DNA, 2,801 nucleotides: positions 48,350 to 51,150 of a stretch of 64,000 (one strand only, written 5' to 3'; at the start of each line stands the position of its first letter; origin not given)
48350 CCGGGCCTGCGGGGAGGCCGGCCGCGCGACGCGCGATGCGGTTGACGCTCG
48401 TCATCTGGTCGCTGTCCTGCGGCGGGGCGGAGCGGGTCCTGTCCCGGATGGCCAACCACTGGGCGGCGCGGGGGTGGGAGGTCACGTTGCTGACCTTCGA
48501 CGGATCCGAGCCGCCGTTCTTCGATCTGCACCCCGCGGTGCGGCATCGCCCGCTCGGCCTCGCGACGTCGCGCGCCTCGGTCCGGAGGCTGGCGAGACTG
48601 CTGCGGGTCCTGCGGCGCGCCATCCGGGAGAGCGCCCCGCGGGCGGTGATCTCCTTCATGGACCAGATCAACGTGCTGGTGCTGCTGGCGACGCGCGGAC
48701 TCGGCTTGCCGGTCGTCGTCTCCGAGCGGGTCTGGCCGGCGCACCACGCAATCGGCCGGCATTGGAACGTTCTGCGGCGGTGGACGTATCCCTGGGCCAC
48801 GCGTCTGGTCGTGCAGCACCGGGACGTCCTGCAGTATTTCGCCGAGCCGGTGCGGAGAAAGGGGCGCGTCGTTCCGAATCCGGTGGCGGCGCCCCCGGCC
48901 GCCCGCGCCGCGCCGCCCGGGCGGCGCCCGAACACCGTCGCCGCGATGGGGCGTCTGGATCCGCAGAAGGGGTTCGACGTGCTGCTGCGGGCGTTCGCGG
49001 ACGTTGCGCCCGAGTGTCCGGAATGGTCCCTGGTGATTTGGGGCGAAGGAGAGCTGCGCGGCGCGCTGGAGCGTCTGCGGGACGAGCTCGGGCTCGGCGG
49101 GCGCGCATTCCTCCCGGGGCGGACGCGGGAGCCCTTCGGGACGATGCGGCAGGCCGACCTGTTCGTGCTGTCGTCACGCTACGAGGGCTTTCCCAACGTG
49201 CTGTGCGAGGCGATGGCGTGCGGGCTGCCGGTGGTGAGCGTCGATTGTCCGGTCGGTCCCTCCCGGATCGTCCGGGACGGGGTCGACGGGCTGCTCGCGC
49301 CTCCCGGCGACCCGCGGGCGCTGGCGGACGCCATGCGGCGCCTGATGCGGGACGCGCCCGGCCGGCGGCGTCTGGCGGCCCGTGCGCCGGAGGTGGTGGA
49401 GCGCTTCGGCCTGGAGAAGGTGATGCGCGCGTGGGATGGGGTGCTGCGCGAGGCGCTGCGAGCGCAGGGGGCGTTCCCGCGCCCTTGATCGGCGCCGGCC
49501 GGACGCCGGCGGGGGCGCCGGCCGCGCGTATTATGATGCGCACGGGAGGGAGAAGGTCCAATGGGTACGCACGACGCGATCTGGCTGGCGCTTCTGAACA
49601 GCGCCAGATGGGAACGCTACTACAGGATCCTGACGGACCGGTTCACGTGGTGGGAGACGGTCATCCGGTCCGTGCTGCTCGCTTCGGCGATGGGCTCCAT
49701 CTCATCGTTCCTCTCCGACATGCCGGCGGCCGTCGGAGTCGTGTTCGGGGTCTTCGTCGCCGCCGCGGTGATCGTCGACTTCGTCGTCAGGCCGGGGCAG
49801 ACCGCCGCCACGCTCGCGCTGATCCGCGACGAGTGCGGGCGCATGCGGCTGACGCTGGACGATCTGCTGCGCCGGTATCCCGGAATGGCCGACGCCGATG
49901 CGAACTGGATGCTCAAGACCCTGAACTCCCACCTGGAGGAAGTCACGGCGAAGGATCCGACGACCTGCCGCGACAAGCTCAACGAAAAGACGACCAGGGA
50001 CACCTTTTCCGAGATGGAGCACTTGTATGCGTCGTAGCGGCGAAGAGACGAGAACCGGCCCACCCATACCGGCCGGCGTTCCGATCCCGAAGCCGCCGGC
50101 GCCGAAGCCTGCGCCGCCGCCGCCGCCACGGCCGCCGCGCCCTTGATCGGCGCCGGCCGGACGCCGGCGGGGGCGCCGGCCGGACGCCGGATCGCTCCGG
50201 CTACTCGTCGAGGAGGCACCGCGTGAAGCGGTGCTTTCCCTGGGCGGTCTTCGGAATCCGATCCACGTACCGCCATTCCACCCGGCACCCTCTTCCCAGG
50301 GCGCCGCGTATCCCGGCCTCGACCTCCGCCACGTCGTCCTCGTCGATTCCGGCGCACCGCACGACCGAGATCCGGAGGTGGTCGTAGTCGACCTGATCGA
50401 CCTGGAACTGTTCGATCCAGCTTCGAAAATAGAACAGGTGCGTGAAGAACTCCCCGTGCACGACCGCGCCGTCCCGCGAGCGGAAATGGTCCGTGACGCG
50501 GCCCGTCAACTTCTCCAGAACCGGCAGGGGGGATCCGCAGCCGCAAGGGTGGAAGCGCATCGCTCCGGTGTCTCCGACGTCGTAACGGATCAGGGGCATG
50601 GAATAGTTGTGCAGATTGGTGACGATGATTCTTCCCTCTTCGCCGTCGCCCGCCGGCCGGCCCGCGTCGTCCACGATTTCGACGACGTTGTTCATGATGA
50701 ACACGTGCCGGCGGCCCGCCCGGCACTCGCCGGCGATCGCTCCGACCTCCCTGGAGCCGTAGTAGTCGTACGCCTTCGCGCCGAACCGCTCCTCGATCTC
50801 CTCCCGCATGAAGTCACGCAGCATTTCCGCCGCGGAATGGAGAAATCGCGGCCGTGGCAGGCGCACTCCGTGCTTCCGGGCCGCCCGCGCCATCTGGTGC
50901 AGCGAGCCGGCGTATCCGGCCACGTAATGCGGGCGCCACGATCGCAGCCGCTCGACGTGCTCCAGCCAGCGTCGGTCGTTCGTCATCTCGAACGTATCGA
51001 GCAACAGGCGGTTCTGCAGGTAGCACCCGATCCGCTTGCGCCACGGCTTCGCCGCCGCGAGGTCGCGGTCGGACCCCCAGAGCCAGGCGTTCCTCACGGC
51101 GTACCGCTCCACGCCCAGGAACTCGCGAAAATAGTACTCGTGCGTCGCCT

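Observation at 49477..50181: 658-bp cassette: a 2-TM protein plus an overlapping Pro-rich micro-ORF, flanked by a perfect 47-bp direct repeat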

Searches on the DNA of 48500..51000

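Call 84: search_rna_families(source=window, start=48500, end=51000, threshold=evalue, max_evalue=1)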
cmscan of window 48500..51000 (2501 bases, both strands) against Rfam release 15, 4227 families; matches with E-value up to 1: 1.
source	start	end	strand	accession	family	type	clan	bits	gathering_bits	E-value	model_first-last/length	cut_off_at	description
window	48771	48847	-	RF03661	mir-933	Gene; miRNA;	-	21.4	100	0.25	1-77/77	no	mir-933 microRNA precursor family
